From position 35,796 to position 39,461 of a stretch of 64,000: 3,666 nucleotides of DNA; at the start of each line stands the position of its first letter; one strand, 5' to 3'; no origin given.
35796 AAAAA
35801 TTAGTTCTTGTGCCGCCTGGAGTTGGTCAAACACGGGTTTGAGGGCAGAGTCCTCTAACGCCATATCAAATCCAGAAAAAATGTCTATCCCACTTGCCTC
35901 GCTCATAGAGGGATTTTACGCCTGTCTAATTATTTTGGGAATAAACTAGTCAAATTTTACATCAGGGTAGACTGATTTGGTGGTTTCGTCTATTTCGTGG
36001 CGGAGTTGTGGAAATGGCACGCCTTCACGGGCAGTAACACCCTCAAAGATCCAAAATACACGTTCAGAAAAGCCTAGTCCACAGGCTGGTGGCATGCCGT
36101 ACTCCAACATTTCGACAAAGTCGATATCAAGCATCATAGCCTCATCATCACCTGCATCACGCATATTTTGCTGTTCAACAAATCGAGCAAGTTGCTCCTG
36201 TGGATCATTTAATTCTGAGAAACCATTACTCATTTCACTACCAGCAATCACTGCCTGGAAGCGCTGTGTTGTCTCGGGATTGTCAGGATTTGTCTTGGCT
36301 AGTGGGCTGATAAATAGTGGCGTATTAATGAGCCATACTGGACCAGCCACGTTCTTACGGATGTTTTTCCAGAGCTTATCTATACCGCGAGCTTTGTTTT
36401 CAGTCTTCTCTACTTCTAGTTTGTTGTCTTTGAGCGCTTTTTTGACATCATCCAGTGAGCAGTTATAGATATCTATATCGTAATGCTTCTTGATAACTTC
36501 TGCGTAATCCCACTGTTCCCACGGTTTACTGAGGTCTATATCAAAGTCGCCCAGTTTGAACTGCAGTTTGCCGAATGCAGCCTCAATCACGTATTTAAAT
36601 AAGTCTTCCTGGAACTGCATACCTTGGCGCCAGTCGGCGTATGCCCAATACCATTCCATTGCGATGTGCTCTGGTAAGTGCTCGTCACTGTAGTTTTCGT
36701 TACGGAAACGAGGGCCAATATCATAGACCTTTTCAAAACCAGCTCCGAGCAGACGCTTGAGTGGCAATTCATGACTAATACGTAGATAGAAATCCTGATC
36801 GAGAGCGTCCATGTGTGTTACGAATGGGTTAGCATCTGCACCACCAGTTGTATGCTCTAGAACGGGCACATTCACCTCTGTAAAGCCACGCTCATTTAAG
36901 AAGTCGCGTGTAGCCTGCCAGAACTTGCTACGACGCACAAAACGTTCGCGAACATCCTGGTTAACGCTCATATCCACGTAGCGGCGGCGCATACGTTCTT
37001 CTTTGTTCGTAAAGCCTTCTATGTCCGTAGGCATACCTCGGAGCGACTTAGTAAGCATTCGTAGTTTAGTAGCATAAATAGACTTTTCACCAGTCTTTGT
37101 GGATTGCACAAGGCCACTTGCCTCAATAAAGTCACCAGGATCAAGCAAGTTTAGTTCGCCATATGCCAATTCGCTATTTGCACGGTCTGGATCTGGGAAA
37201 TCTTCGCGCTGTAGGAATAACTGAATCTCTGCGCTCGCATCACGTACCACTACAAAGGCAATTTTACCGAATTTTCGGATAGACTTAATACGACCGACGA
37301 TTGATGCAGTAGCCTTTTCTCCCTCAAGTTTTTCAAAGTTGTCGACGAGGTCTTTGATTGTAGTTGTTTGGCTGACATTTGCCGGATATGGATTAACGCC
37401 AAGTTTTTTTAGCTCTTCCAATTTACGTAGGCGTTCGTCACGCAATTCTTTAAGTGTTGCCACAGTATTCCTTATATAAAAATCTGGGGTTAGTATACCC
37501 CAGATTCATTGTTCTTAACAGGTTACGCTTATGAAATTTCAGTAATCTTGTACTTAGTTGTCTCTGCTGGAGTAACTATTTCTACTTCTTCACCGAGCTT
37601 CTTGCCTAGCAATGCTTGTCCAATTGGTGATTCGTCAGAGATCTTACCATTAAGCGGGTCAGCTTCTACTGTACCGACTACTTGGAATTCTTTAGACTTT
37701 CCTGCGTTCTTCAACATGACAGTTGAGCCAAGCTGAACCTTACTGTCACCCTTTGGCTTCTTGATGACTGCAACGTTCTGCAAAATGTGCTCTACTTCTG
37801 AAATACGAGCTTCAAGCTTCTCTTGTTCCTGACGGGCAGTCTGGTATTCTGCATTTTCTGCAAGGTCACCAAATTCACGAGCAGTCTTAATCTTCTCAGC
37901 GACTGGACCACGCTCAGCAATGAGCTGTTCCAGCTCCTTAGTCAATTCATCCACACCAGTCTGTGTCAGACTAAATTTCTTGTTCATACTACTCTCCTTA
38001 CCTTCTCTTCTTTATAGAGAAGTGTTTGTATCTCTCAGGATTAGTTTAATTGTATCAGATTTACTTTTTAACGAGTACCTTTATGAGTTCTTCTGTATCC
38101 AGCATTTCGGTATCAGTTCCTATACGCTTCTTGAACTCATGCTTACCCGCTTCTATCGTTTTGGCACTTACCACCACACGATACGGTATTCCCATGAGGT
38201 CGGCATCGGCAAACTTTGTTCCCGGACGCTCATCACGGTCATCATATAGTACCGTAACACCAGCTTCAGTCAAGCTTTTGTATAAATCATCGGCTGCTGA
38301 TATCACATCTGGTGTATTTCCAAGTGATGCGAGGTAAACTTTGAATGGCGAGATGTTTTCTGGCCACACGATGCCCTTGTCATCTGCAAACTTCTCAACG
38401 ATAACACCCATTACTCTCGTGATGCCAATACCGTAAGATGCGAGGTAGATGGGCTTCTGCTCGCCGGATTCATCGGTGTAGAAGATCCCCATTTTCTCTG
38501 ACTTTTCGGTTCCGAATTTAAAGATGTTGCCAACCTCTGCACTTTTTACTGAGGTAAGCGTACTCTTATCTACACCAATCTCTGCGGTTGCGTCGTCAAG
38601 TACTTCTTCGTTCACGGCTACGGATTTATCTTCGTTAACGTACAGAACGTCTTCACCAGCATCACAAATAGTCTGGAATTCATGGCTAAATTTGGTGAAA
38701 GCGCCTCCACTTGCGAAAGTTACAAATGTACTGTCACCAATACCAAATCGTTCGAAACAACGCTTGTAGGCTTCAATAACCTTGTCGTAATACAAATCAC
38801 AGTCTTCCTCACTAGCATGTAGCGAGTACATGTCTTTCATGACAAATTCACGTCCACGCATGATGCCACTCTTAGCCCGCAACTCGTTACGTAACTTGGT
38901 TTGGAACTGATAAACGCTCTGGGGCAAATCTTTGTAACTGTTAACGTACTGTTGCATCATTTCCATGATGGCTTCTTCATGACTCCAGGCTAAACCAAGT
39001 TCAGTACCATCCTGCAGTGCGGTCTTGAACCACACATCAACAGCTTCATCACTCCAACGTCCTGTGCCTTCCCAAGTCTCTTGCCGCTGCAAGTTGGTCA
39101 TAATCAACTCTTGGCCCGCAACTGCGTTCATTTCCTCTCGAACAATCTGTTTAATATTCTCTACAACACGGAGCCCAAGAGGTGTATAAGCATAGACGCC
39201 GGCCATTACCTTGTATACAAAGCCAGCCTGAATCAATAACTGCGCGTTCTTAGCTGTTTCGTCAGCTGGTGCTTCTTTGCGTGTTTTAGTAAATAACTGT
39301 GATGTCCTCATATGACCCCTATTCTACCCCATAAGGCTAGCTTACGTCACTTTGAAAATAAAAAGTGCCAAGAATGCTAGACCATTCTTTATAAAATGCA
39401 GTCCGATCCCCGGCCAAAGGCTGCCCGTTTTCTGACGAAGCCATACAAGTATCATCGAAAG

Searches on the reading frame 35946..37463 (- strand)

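Call 81: search_protein_families(library=pfam, proteins=[window:35946-37463:-], max_evalue=0.00001)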
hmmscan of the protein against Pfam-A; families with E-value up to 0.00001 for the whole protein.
window:35946-37463:- (505 aa): 2 families
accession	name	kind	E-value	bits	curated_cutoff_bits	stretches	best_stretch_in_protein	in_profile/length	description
PF00152.25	tRNA-synt_2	-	5.5e-64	216.6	25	1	154-486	2-306/308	tRNA synthetases class II (D, K and N)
PF01336.31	tRNA_anti-codon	-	3.1e-13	49.9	27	1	54-136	2-74/75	OB-fold nucleic acid binding domain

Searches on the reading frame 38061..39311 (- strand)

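Call 81: search_protein_families(library=pfam, proteins=[window:38061-39311:-], max_evalue=0.00001)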
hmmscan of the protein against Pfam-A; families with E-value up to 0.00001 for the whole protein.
window:38061-39311:- (416 aa): 2 families
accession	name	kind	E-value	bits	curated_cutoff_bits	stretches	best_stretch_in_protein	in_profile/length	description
PF00587.30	tRNA-synt_2b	-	3.5e-27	96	29.3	1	100-307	6-178/179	tRNA synthetase class II core domain (G, H, P, S and T)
PF03129.25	HGTP_anticodon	-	2.8e-19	69.5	21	1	324-415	1-93/94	Anticodon binding domain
